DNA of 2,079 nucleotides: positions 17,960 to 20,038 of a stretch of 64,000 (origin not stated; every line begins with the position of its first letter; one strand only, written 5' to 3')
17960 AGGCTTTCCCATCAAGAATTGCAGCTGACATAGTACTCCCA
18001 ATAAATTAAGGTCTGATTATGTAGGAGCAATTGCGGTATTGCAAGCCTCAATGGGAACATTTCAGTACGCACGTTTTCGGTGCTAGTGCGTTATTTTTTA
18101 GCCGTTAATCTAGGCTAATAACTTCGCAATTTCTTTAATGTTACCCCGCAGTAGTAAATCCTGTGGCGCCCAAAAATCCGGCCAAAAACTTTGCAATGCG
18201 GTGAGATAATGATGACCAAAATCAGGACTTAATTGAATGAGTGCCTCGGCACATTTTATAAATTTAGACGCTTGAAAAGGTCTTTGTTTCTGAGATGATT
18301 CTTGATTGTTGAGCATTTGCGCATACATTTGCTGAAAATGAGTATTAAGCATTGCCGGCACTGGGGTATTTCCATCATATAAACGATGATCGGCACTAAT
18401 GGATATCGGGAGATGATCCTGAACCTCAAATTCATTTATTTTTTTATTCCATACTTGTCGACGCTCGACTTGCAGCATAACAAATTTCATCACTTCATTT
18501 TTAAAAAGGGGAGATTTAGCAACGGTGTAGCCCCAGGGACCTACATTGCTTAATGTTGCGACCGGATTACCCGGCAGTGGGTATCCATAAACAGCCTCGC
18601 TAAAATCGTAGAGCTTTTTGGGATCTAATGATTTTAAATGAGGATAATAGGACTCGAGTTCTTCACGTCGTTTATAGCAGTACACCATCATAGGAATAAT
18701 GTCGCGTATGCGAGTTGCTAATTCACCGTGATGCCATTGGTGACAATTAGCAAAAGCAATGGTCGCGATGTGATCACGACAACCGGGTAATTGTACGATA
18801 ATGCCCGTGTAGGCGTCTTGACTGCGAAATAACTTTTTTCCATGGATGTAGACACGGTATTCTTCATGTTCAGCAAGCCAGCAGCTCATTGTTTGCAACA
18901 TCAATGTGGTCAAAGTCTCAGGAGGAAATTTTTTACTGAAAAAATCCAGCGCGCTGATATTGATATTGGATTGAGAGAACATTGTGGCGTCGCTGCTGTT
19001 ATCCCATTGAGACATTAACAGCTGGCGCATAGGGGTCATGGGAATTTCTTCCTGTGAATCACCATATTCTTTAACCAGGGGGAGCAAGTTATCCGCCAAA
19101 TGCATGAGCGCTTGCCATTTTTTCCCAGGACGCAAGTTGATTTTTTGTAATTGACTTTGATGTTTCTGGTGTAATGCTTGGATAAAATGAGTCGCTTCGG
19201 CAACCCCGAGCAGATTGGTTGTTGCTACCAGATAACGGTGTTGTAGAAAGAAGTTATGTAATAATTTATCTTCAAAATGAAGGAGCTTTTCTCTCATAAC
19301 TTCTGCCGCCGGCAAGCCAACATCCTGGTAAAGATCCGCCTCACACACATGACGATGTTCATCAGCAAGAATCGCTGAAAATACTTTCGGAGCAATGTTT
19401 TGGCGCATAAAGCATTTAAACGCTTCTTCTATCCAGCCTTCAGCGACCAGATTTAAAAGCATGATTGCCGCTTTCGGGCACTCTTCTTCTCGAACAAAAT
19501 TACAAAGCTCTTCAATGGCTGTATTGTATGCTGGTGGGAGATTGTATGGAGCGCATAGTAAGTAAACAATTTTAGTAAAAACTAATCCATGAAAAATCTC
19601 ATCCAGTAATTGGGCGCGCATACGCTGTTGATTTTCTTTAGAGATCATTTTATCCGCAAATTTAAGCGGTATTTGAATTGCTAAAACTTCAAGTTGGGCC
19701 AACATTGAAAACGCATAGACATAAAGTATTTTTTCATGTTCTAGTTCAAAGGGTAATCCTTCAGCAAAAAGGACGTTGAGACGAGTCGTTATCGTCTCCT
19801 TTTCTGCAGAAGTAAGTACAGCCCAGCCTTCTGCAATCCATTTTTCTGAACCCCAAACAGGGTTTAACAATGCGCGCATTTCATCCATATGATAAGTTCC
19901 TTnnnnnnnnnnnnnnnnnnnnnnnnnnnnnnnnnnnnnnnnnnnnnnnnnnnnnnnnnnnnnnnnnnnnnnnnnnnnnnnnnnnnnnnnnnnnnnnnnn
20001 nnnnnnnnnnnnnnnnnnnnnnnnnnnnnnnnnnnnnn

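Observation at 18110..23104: Compact three-gene operon: beta-barrel OMP + Ig-repeat/thaumatin-like exoprotein + di-iron/acyltransferase fusion enzyme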

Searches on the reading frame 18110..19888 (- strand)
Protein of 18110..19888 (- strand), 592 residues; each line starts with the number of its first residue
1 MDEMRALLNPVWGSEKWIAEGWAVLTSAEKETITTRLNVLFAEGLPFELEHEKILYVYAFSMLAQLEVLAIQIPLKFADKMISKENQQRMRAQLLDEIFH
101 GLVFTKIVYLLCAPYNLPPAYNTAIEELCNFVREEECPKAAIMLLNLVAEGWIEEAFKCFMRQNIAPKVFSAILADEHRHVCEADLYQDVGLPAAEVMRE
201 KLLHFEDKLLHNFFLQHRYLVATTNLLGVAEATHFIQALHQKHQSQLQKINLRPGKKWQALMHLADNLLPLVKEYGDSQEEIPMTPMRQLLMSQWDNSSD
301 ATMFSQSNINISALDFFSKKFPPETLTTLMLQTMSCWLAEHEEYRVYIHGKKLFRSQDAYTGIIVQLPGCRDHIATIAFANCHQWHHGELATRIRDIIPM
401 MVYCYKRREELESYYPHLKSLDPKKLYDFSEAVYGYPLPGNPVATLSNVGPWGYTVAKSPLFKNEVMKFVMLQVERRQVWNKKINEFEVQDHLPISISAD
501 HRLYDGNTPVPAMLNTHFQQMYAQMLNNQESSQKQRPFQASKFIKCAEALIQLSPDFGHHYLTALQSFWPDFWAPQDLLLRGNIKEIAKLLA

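Call 3: search_protein_families(library=pfam, proteins=[window:18110-19888:-], max_evalue=1)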
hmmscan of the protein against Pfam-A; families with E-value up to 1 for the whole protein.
window:18110-19888:- (592 aa): 1 family
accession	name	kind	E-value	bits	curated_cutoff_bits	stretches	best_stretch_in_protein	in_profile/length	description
PF00198.28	2-oxoacid_dh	-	2.1e-07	31.1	23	1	445-508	151-212/232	2-oxoacid dehydrogenases acyltransferase (catalytic domain)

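Call 4: search_protein_families(library=ncbifam, proteins=[window:18110-19888:-], max_evalue=1)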
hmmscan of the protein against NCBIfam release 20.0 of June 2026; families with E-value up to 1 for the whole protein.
window:18110-19888:- (592 aa): 3 families
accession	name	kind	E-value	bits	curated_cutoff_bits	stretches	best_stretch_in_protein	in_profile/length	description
TIGR01348.1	PDHac_trf_long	equivalog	0.0014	17.3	552.1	1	446-508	507-567/587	dihydrolipoyllysine-residue acetyltransferase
NF008814.0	PRK11854.1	equivalog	0.024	13.1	722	1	445-508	556-617/637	pyruvate dehydrogenase complex dihydrolipoyllysine-residue acetyltransferase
NF006402.0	PRK08651.1-5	equivalog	0.18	10.8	369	1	464-541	231-313/369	succinyl-diaminopimelate desuccinylase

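Call 6: search_solved_structures(query=window:18110-19888:-, max_evalue=1, show_alignments=2)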
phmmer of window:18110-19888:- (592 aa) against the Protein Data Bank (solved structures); distinct sequences matched with E-value up to 1: 14.
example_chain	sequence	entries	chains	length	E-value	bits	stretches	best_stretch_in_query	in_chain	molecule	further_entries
6drf_A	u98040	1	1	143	0.044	15.7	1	73-180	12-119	Protein RD3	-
2hjh_A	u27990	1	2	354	0.088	14.7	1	357-414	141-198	NAD-dependent histone deacetylase SIR2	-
4iao_A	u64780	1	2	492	0.14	14.1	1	357-414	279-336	NAD-dependent histone deacetylase SIR2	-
1dpc_A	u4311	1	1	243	0.2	13.5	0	445-508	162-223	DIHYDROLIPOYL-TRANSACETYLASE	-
7ce2_A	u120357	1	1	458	0.23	13.4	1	353-469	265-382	Tetanus toxin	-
2ihw_A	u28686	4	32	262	0.62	11.9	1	444-508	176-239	Lipoamide acyltransferase component of branched-chain alpha-keto acid dehydrogenase comple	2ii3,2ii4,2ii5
1fv2_A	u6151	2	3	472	0.73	11.7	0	379-469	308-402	TETANUS TOXIN HEAVY CHAIN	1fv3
1a8d_A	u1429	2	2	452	0.76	11.6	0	379-469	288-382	TETANUS NEUROTOXIN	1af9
1eaa_A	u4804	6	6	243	0.8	11.6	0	445-507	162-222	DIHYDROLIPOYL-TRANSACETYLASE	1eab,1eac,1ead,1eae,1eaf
7by4_A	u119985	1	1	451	0.82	11.5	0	379-469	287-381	Tetanus toxin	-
3hmy_A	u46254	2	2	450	0.86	11.5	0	379-469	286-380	Tetanus toxin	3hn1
1diw_A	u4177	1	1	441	0.93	11.3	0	379-469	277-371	TETANUS TOXIN HC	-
1dll_A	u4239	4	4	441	0.94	11.3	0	379-469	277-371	TETANUS TOXIN | Tetanus toxin (Tentoxylysin)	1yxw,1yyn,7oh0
1dfq_A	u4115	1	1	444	0.95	11.3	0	379-469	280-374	TETANUS TOXIN HC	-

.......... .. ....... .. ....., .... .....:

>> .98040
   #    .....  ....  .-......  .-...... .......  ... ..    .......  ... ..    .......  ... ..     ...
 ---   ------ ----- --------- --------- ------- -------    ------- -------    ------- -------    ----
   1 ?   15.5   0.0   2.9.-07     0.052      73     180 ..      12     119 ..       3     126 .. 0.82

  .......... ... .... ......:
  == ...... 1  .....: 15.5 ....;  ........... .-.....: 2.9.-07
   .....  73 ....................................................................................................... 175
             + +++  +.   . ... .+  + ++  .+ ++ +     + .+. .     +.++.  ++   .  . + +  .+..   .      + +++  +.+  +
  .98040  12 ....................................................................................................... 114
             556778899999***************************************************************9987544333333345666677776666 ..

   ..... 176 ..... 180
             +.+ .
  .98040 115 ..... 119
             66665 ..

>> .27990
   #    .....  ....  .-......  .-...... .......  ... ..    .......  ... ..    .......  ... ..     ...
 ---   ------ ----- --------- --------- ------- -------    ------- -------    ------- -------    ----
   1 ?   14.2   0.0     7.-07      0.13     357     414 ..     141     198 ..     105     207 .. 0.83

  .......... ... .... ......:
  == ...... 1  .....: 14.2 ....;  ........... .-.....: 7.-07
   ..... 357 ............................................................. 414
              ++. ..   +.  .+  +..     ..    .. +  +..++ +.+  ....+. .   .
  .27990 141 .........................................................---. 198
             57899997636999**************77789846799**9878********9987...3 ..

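Call 9: find_homologous_proteins(query=window:18110-19888:-)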
Query window:18110-19888:- (592 aa): 286 proteins with E <= 0.001 among 7373 candidates; the best 120 are listed.
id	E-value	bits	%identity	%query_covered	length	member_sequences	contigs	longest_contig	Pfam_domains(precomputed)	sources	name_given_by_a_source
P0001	0.0e+0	1371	100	100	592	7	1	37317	PF00198.29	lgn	-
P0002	1.3e-262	891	64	98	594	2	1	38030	PF00198.29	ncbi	ncbi:MAG: 2-oxo acid dehydrogenase subunit E2 [Legionella sp.]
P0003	3.0e-260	883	63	100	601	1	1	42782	PF00198.29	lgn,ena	-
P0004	1.6e-259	881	64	98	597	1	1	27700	PF00198.29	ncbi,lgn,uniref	ncbi:2-oxo acid dehydrogenase subunit E2 [Legionella sp.]|uniref:2-oxo acid dehydrogenase subunit E2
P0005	2.3e-257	874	63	98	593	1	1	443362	PF00198.29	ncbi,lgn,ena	-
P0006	2.8e-257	873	63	98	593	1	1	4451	PF00198.29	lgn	-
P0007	2.9e-257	873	63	98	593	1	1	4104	PF00198.29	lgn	-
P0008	3.7e-257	873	63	98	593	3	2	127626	PF00198.29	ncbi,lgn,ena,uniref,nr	ncbi:2-oxo acid dehydrogenase subunit E2 [Legionella drancourtii]|uniref:2-oxoacid dehydrogenase acy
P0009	2.7e-252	857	62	98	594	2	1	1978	PF00198.29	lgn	-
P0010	1.7e-250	851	63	98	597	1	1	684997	PF00198.29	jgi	jgi:hypothetical protein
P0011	6.1e-247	839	60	100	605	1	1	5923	PF00198.29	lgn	-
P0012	4.1e-244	830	60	98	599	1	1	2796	PF00198.29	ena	-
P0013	7.9e-242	822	59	100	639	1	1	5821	PF00198.29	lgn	-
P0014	1.7e-239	815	61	98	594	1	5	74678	PF00198.29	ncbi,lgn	-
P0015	2.4e-221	755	55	100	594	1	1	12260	PF00198.29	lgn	-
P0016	4.0e-221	754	55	99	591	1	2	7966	PF00198.29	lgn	-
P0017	9.7e-217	739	54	98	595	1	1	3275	PF00198.29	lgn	-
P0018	2.7e-215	735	54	99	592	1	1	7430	PF00198.29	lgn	-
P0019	5.4e-214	730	54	99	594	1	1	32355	PF00198.29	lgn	-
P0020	8.6e-214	730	52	100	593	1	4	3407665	PF00198.29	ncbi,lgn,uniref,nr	ncbi:2-oxo acid dehydrogenase subunit E2 [Legionella spiritensis]|uniref:Putative CoA-dependent acyl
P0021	1.5e-212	726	53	99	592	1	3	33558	PF00198.29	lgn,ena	-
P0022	2.0e-212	725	53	99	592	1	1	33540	PF00198.29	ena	-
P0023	2.8e-212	725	53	99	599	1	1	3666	PF00198.29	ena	-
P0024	3.8e-212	724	54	100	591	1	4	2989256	PF00198.29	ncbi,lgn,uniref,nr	ncbi:putative CoA-dependent acyltransferase [Legionella lansingensis]|uniref:Putative CoA-dependent 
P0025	4.5e-212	724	54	98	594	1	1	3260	PF00198.29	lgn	-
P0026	5.9e-212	724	53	100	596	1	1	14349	PF00198.29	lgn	-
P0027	2.5e-211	722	53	100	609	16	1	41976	PF00198.29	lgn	-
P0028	3.9e-211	721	54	97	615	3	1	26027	PF00198.29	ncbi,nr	ncbi:2-oxo acid dehydrogenase subunit E2 [Legionella brunensis]|nr:2-oxo acid dehydrogenase subunit 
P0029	1.0e-210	720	52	100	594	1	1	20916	PF00198.29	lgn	-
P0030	1.3e-210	719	54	98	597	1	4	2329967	PF00198.29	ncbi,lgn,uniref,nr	ncbi:hypothetical protein A8135_02055 [Legionella jamestowniensis]|uniref:Putative CoA-dependent acy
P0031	2.3e-209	715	53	99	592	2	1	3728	PF00198.29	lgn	-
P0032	5.1e-209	714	52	99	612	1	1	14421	PF00198.29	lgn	-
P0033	8.4e-209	713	53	98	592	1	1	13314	PF00198.29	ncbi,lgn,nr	ncbi:MAG: hypothetical protein EPN84_12790 [Legionella sp.]|nr:MAG: hypothetical protein EPN84_12790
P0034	3.2e-208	711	53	100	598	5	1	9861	PF00198.29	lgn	-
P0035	3.3e-208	711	53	97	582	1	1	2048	PF00198.29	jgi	-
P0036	5.4e-208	711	54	98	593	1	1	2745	PF00198.29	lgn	-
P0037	7.3e-208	710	53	98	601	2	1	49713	PF00198.29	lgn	-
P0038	8.3e-208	710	54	96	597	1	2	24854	PF00198.29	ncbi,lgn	-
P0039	3.1e-207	708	53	98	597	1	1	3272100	PF00198.29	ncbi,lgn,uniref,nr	ncbi:2-oxo acid dehydrogenase subunit E2 [Legionella clemsonensis]|uniref:Dihydrolipoamide acetyltra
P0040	8.4e-207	707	53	98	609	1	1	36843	PF00198.29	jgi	jgi:hypothetical protein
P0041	1.1e-206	706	53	96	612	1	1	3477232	PF00198.29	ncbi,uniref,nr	ncbi:2-oxo acid dehydrogenase subunit E2 [Legionella cardiaca]|uniref:2-oxo acid dehydrogenase subun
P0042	1.3e-206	706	52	99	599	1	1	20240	PF00198.29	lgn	-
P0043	1.9e-205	702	52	99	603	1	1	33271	PF00198.29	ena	-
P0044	2.5e-205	702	51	99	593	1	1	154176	PF00198.29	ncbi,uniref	ncbi:2-oxo acid dehydrogenase subunit E2 [Legionella dresdenensis]|uniref:2-oxo acid dehydrogenase s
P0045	5.5e-205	701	53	98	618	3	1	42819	PF00198.29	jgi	-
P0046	6.8e-205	700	52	99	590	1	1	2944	PF00198.29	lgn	-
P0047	1.3e-204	699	52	99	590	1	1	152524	PF00198.29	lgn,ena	-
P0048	2.0e-204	699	51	99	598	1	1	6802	PF00198.29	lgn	-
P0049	2.9e-204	698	52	97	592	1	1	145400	PF00198.29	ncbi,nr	ncbi:MAG: 2-oxo acid dehydrogenase subunit E2 [Legionellaceae bacterium]|nr:2-oxo acid dehydrogenase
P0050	3.7e-204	698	53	96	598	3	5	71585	PF00198.29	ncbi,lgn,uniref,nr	ncbi:putative CoA-dependent acyltransferase [Legionella rubrilucens]|uniref:Putative CoA-dependent a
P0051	4.5e-204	698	51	97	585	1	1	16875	PF00198.29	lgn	-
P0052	5.5e-204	697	52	98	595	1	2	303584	PF00198.29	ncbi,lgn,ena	-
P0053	5.7e-204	697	50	100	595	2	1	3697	PF00198.29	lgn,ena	-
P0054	1.1e-203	696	52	98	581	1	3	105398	PF00198.29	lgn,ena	-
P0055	1.5e-203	696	51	97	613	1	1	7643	PF00198.29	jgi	jgi:hypothetical protein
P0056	1.7e-203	696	52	99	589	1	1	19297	PF00198.29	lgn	-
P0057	1.7e-203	696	51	97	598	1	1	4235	PF00198.29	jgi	-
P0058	3.4e-203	695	52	99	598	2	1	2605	PF00198.29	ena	-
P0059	7.4e-203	694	53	98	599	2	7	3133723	PF00198.29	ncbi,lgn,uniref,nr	ncbi:2-oxo acid dehydrogenase subunit E2 [Legionella jordanis]|uniref:Putative CoA-dependent acyltra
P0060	9.2e-203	693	52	96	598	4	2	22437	PF00198.29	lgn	-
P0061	1.3e-202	693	52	96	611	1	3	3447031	PF00198.29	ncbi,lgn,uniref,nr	ncbi:2-oxo acid dehydrogenase subunit E2 [Legionella hackeliae]|uniref:2-oxoacid dehydrogenase acylt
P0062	1.3e-202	693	52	99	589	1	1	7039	PF00198.29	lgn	-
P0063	3.5e-202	691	52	100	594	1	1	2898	PF00198.29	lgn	-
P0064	3.6e-202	691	51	98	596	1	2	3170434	PF00198.29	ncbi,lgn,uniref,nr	ncbi:putative CoA-dependent acyltransferase [Legionella beliardensis]|uniref:Putative CoA-dependent 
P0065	5.8e-202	691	51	99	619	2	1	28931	PF00198.29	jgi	jgi:2-oxoacid dehydrogenases acyltransferase (catalytic domain)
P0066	8.0e-202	690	49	99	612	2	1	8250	PF00198.29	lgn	-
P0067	1.7e-201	689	51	97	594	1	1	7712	PF00198.29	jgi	jgi:hypothetical protein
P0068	2.1e-201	689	50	100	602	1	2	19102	PF00198.29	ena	-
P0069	2.7e-201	688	52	97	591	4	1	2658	PF00198.29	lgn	-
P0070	6.3e-201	687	50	99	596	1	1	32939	PF00198.29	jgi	jgi:hypothetical protein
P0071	1.0e-200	687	50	99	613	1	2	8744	PF00198.29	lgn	-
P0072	2.2e-200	685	52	98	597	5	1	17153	PF00198.29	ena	-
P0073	3.0e-200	685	51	97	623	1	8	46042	PF00198.29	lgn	-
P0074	4.1e-200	685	50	97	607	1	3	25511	PF00198.29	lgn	-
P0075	8.8e-200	683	51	98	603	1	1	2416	PF00198.29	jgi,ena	-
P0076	9.2e-200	683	49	98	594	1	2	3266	PF00198.29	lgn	-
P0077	1.0e-199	683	50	99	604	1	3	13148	PF00198.29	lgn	-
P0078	1.3e-199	683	51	98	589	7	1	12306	PF00198.29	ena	-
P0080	2.1e-199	682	50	98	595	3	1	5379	PF00198.29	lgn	-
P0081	4.1e-199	681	52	97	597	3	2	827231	PF00198.29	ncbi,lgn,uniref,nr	ncbi:putative CoA-dependent acyltransferase [Legionella nautarum]|uniref:Putative CoA-dependent acyl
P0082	4.1e-199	681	51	98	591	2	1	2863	PF00198.29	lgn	-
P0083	8.9e-199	680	50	99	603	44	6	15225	PF00198.29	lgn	-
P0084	2.2e-198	679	55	91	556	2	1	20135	PF00198.29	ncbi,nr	ncbi:2-oxo acid dehydrogenase subunit E2 [Legionella sp. PL877]|nr:2-oxo acid dehydrogenase subunit 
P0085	2.9e-198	678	52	98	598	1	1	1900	PF00198.29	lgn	-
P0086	4.5e-198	678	49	98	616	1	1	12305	PF00198.29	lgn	-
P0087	8.2e-198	677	50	99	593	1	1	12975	PF00198.29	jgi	jgi:hypothetical protein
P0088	1.0e-197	677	50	99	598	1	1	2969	PF00198.29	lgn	-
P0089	1.4e-197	676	50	98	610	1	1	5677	PF00198.29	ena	-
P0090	2.4e-197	675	51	98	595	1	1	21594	PF00198.29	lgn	-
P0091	2.9e-197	675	51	99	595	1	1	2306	PF00198.29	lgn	-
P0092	3.3e-197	675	52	97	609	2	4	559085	PF00198.29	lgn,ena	-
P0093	5.0e-197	674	51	99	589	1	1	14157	PF00198.29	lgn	-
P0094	9.2e-197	673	51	97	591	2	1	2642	PF00198.29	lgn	-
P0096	1.3e-196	673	51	99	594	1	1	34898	PF00198.29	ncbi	-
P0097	1.6e-196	673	49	99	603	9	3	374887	PF00198.29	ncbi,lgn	-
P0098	2.0e-196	672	49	98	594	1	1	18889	PF00198.29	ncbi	-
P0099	3.0e-196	672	51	98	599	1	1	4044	PF00198.29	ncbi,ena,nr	ncbi:MAG TPA: hypothetical protein DDY37_01700 [Legionella sp.]|nr:hypothetical protein [Legionella 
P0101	3.1e-196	672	50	98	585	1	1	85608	PF00198.29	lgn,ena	-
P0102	5.8e-196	671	51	97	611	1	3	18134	PF00198.29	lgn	-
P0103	7.2e-196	671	50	98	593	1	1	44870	PF00198.29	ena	-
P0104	1.2e-195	670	51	97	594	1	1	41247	PF00198.29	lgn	-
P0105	2.0e-195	669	51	99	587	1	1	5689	PF00198.29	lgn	-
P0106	2.4e-195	669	49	100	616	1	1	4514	PF00198.29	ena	-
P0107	7.1e-195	667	51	98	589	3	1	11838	PF00198.29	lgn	-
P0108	7.2e-195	667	48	99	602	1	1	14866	PF00198.29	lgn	-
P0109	8.1e-195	667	51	96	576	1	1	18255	PF00198.29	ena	-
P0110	8.9e-195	667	50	97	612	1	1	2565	PF00198.29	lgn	-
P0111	9.2e-195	667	50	98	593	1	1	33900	PF00198.29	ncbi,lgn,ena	-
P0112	9.9e-195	667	51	96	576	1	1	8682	PF00198.29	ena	-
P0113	1.5e-194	666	50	98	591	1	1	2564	PF00198.29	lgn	-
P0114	1.5e-194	666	49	99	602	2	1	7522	PF00198.29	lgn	-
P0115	2.0e-194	666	49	98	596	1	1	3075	PF00198.29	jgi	jgi:hypothetical protein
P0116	2.5e-194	665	50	98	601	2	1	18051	PF00198.29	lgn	-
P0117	4.1e-194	665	50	97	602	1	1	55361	PF00198.29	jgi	jgi:hypothetical protein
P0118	2.6e-193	662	51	98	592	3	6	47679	PF00198.29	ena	-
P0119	2.8e-193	662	51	97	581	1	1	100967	PF00198.29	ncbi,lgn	-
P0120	3.9e-193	662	54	89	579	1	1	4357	PF00198.29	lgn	-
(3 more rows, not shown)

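Call 11: find_related_loci(query=window:18110-19888:-, collection=genome_contigs, flank=10000)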
Query window:18110-19888:- (592 aa) in genome_contigs; peptide patterns used: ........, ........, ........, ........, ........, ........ (x = any residue, [..] = any of these).
31 stretches matched a pattern; 4 encode a relative of the query (tblastn E <= 1e-3); 4 distinct loci.
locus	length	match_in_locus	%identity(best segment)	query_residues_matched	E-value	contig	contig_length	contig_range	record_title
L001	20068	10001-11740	64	1-579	0e+0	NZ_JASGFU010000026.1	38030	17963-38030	MAG: Legionella sp. isolate 5H108 JMF-2111-06-0005.hyb.bin.108_25, whole genome shotgun sequence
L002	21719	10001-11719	52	1-572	0e+0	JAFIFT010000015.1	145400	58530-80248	MAG: Legionellaceae bacterium isolate coassembly_bin.13 k141_64538, whole genome shotgun sequence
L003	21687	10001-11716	46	1-572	4e-179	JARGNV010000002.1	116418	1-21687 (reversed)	MAG: Legionellaceae bacterium isolate bin_ce_oilr1.001 NODE_178_length_116418_cov_5.934318, whole genome shotgun sequenc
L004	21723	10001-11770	46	1-587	9e-180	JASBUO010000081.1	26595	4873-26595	MAG: Gammaproteobacteria bacterium isolate BWSM_73 k141_2467584, whole genome shotgun sequence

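Call 23: predict_structure(alignment_id=A1)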
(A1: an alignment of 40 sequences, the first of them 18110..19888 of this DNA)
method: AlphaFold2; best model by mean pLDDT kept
length: 592 residues; sequences in the alignment: 40
mean_pLDDT: 82.8   pTM: 0.81
mean pLDDT of the five models: 82.8, 80.1, 79.4, 79.3, 77.6
residues with pLDDT >= 90: 199; 70-90: 317; 50-70: 56; < 50: 20
segments of 3 or more residues with pLDDT < 50: 421-435
pLDDT, mean of each block of 10 residues (from residue 1): 55 83 93 95 91 86 88 85 87 93 92 76 81 84 75 85 92 89 76 85 85 73 83 87 86 85 81 86 84 66 82 87 89 95 87 90 94 92 91 93 95 84 43 52 88 81 83 91 91 90 70 84 83 62 85 84 89 76 55 45
secondary structure, 60 per line:
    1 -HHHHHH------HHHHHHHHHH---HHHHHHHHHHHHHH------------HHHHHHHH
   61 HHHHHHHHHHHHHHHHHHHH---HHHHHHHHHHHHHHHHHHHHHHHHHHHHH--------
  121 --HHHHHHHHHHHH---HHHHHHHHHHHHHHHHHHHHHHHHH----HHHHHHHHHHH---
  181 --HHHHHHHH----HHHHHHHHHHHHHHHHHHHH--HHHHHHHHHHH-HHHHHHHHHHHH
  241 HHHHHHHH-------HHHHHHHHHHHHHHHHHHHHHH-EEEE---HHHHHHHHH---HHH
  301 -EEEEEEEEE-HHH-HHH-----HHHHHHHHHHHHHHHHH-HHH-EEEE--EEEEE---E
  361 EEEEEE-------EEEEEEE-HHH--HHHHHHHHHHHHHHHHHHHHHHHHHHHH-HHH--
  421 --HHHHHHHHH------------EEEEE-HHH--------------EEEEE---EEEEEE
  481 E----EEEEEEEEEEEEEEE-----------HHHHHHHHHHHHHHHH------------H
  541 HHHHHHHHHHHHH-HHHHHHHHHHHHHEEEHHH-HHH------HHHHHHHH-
elements in order: H2-7 H14-23 H27-40 H53-80 H84-112 H123-134 H138-162 H167-177 H183-190 H195-214 H217-227 H229-248 H256-277 E279-282 H286-294 E302-310 H324-340 E346-349 E352-356 E360-366 E374-380 H387-414 H423-431 E444-448 E467-471 E475-481 E486-500 H512-527 H540-553 H555-567 E568-570 H584-591
